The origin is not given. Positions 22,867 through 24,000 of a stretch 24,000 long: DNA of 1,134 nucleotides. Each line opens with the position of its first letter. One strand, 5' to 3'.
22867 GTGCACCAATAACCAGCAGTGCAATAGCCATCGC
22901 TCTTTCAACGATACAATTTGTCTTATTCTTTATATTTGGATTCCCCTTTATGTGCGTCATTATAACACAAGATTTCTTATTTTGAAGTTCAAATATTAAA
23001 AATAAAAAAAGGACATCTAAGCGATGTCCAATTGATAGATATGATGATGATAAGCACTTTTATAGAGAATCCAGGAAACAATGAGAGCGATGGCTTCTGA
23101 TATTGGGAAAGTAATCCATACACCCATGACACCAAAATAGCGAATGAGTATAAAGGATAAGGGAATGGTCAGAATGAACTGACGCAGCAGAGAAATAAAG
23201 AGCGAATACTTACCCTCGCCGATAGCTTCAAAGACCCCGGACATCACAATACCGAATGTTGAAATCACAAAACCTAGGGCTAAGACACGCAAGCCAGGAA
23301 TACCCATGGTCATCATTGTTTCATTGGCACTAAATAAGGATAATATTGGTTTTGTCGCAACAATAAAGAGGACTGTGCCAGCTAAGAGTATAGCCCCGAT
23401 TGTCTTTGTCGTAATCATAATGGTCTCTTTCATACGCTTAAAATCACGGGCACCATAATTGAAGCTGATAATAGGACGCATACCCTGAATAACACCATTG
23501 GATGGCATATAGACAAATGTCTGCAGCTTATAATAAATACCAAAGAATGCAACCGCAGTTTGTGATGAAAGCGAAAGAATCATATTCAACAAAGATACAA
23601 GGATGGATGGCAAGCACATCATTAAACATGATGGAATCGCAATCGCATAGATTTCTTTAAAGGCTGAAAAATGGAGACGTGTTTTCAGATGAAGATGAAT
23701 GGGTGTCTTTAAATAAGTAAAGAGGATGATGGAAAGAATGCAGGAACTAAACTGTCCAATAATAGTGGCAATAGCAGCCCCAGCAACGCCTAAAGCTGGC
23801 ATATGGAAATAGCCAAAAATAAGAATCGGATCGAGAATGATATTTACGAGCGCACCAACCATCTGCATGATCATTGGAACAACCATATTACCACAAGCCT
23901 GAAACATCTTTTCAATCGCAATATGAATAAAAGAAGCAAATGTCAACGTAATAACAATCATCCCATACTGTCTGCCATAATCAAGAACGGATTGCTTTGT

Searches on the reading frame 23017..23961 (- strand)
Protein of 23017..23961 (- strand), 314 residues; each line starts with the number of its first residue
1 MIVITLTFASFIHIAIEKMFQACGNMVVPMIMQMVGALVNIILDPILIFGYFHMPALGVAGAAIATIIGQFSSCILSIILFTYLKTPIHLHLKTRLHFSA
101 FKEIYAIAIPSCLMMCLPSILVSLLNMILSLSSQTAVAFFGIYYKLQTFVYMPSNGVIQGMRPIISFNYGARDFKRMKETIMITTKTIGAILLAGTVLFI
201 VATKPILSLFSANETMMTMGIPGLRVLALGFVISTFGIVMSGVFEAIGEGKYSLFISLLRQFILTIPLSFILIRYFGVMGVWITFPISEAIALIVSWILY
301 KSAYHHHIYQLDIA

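Call 86: search_protein_families(library=pfam, proteins=[window:23017-23961:-], max_evalue=0.001)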
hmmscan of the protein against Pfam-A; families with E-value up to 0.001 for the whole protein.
window:23017-23961:- (314 aa): 1 family
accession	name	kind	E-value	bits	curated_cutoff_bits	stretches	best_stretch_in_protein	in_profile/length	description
PF01554.23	MatE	-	5.6e-24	85.1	24.9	1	110-271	1-161/161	MatE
